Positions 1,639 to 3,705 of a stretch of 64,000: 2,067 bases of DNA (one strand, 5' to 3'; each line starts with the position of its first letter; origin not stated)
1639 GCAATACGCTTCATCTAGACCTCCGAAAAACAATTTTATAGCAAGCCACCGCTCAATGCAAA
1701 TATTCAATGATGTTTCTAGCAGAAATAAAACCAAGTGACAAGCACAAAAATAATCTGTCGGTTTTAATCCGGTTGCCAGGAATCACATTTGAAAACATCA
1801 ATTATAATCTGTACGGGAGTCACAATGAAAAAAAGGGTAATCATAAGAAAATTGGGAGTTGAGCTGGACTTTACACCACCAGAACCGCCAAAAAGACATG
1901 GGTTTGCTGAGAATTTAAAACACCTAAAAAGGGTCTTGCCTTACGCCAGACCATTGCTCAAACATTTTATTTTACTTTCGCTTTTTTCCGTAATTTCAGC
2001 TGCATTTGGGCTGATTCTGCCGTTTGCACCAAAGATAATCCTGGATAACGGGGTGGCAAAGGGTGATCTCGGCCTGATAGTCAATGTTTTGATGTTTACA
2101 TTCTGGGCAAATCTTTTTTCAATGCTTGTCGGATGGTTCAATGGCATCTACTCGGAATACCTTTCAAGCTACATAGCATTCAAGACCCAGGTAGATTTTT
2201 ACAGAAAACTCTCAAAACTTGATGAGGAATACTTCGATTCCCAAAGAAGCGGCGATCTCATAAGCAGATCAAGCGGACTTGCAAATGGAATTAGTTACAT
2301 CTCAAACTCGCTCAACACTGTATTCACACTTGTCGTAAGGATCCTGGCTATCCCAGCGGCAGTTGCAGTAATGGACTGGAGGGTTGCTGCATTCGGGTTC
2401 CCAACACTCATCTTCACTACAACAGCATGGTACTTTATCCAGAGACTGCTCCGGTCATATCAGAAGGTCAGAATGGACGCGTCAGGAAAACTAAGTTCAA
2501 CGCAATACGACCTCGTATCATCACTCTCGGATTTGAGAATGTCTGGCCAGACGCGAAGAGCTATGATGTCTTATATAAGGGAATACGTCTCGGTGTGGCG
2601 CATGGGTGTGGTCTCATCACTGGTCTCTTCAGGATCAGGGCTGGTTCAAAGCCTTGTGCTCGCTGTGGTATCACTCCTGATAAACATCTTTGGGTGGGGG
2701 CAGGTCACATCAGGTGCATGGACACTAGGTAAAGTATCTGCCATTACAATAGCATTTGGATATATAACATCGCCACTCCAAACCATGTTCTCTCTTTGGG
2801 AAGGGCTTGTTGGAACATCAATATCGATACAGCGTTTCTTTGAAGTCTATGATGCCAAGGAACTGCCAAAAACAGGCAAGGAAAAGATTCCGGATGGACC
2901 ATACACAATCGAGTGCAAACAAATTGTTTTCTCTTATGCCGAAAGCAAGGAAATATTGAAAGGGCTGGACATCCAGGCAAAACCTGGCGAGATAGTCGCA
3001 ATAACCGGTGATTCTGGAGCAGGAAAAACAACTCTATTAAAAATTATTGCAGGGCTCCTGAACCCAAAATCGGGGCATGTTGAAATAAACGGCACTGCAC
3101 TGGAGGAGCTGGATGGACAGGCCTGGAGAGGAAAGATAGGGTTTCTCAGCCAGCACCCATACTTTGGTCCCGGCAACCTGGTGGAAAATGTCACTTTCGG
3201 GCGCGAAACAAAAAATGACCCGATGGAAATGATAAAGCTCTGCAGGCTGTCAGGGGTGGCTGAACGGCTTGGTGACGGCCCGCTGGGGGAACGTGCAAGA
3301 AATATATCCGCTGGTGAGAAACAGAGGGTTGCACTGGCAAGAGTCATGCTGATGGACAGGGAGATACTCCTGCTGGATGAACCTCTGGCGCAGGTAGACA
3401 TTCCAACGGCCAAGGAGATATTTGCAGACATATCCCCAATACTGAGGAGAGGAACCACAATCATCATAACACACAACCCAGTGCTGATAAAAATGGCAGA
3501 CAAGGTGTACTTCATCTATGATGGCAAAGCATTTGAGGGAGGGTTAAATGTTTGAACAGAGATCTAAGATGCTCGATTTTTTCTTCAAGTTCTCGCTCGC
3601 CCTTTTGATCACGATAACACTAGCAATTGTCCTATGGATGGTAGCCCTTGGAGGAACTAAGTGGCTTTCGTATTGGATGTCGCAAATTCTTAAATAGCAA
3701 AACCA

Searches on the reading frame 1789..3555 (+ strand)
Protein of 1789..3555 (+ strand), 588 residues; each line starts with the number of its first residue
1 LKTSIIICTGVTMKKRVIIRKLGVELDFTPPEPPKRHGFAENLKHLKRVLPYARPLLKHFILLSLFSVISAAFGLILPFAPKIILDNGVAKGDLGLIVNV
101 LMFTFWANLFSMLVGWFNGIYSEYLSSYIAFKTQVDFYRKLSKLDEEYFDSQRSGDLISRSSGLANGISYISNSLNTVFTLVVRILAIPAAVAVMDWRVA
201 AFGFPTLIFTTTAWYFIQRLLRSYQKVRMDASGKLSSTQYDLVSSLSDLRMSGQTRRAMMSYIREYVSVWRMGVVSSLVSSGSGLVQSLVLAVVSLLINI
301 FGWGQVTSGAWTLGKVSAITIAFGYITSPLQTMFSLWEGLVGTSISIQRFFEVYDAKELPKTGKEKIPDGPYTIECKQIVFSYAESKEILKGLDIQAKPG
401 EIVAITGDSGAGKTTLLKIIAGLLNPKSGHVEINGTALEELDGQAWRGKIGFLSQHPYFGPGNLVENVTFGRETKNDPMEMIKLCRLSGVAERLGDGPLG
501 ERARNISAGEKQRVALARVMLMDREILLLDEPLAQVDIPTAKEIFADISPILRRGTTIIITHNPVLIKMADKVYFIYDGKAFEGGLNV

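Call 93: search_protein_families(library=padloc, alignment_id=A4, max_evalue=0.00001)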
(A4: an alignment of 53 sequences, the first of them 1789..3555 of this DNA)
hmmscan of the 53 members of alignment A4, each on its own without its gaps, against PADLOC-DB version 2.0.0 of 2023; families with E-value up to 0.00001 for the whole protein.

A. member 1, window:1789-3555:+ (588 aa): 4 families
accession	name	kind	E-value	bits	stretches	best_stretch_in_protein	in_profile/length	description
PDLC04135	mad3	-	5e-26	90.1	2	500-579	258-340/374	mads_3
PDLC04164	AriA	-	1.5e-08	32.5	0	505-577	171-248/253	-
PDLC04140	mad8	-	1.1e-06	26.4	0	385-427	12-54/314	mads_8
PDLC02980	AriA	-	1.9e-06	26.1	0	402-425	1-24/304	-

B. families by the number of members that match (of 53 scanned): 64 families (the first 25 are shown)
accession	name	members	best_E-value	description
PDLC02510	BrxP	2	6.2e-06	BrxP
PDLC03353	MTase_II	1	5.4e-95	Type II methyltransferase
PDLC03350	MTase_II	1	3.6e-61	Type II methyltransferase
PDLC03371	MTase_II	1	4.4e-36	Type II methyltransferase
PDLC03299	MTase_II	1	2.4e-31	Type II methyltransferase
PDLC03387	MTase_II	1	2.1e-30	Type II methyltransferase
PDLC03295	MTase_II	1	1.6e-28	Type II methyltransferase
PDLC03260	MTase_II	1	3.3e-26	Type II methyltransferase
PDLC04135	mad3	1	5e-26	mads_3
PDLC03259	MTase_II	1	5.7e-25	Type II methyltransferase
PDLC03283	MTase_II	1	1.4e-23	Type II methyltransferase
PDLC03320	MTase_II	1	8.2e-23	Type II methyltransferase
PDLC03305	MTase_II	1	8.5e-22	Type II methyltransferase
PDLC03363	MTase_II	1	1.2e-21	Type II methyltransferase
PDLC03265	MTase_II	1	2.7e-20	Type II methyltransferase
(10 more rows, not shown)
